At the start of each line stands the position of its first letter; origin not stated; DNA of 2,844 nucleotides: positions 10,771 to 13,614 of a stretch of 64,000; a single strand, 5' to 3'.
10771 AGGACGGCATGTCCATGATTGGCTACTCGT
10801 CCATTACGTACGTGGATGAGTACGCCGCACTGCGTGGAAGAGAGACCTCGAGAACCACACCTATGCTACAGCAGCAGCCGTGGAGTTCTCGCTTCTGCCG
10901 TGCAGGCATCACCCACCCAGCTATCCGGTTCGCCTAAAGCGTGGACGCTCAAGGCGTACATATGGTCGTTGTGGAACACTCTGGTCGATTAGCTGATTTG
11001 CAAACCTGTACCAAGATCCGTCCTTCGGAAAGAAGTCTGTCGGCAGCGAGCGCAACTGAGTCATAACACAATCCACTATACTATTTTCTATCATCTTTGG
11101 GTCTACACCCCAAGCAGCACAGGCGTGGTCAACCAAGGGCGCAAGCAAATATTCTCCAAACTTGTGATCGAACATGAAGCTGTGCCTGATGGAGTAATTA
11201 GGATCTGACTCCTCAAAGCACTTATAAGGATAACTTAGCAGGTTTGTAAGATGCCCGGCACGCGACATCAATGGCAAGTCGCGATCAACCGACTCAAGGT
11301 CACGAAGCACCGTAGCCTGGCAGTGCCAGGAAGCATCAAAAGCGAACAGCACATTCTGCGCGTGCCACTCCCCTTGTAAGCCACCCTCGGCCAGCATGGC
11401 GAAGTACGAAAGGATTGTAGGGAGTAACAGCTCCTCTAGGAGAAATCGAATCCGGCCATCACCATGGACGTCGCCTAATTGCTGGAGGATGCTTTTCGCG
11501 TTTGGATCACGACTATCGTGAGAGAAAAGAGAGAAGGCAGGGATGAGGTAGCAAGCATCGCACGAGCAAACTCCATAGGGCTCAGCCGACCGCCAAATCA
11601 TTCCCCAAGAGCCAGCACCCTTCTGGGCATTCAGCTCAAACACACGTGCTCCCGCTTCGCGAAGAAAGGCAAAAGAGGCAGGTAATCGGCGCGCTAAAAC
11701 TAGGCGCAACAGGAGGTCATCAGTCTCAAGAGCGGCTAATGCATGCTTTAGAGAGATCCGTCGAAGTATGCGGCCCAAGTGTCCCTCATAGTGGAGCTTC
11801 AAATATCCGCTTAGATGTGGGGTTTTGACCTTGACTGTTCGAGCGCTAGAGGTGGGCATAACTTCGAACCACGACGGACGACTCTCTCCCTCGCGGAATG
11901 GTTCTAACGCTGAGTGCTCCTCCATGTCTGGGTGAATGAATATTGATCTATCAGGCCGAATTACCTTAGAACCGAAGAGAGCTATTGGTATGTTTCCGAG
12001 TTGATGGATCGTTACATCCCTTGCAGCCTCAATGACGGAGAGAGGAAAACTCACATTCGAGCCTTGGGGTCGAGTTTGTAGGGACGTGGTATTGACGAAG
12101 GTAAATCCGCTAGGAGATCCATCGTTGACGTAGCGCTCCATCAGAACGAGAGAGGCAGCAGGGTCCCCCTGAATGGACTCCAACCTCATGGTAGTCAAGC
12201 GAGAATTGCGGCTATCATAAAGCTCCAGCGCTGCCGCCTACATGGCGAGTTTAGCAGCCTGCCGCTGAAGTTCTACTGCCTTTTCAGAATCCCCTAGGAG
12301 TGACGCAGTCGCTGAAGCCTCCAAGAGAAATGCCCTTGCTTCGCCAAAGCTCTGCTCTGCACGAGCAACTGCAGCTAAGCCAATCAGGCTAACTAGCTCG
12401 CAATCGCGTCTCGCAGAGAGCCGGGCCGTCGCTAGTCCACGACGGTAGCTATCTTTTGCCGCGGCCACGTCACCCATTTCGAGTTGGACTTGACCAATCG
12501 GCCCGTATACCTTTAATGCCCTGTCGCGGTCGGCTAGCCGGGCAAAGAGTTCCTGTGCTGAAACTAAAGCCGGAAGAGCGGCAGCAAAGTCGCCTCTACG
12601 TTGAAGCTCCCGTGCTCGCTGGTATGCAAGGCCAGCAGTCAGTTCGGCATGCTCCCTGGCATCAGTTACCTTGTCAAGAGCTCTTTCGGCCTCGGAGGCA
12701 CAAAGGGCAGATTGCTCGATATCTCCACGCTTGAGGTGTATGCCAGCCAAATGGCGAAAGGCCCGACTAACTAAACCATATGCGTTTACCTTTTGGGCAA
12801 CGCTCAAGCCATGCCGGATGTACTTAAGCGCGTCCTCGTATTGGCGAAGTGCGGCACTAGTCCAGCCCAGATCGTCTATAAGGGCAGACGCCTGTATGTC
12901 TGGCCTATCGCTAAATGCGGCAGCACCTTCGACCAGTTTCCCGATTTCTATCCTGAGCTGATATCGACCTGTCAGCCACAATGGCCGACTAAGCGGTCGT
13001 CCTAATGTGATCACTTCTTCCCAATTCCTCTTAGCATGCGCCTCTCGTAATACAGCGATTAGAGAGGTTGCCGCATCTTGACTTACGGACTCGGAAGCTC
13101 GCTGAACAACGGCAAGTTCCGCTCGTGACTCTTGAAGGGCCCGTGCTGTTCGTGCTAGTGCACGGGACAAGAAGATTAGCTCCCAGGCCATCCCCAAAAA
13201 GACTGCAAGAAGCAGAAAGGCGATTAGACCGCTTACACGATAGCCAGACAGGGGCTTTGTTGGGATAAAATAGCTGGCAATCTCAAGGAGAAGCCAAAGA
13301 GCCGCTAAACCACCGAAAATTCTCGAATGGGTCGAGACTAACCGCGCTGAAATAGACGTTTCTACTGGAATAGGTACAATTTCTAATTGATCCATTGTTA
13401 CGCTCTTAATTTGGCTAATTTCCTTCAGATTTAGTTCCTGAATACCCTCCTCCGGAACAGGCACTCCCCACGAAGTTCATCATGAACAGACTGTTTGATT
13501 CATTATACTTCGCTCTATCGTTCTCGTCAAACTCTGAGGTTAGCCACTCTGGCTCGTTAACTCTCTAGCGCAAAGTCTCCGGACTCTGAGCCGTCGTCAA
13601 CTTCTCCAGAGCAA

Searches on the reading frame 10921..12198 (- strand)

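Call 23: search_protein_families(library=pfam, proteins=[window:10921-12198:-], max_evalue=0.001)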
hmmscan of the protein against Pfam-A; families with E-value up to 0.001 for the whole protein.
window:10921-12198:- (425 aa): 1 family
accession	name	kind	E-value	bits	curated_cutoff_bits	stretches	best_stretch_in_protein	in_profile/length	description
PF04183.18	IucA_IucC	-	0.00024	21.2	25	1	112-205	128-221/239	IucA / IucC family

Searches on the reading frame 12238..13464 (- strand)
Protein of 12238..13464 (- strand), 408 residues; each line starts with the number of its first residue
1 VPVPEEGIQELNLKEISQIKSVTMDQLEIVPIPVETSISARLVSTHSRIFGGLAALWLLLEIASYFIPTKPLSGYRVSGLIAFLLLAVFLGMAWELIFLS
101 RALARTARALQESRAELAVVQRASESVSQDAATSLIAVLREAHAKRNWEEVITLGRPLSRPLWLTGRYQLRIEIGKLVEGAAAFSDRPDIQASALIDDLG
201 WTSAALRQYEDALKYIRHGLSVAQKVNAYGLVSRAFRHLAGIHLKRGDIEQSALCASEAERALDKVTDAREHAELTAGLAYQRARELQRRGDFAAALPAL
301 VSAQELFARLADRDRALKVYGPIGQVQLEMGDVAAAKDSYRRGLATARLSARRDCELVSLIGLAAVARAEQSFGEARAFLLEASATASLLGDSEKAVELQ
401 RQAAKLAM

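Call 23: search_protein_families(library=pfam, proteins=[window:12238-13464:-], max_evalue=0.001)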
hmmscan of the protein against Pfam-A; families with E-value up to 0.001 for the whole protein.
window:12238-13464:- (408 aa): 4 families
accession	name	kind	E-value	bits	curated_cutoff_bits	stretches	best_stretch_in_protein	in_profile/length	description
PF13424.12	TPR_12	-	2.2e-09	37.8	30.1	1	279-348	5-76/77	Tetratricopeptide repeat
PF13181.12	TPR_8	-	1.9e-06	28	25.7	0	319-344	3-28/34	Tetratricopeptide repeat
PF07719.23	TPR_2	-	7.8e-05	23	27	0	198-221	6-29/34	Tetratricopeptide repeat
PF00515.34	TPR_1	-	8.8e-05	22.6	27.8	0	323-344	7-28/34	Tetratricopeptide repeat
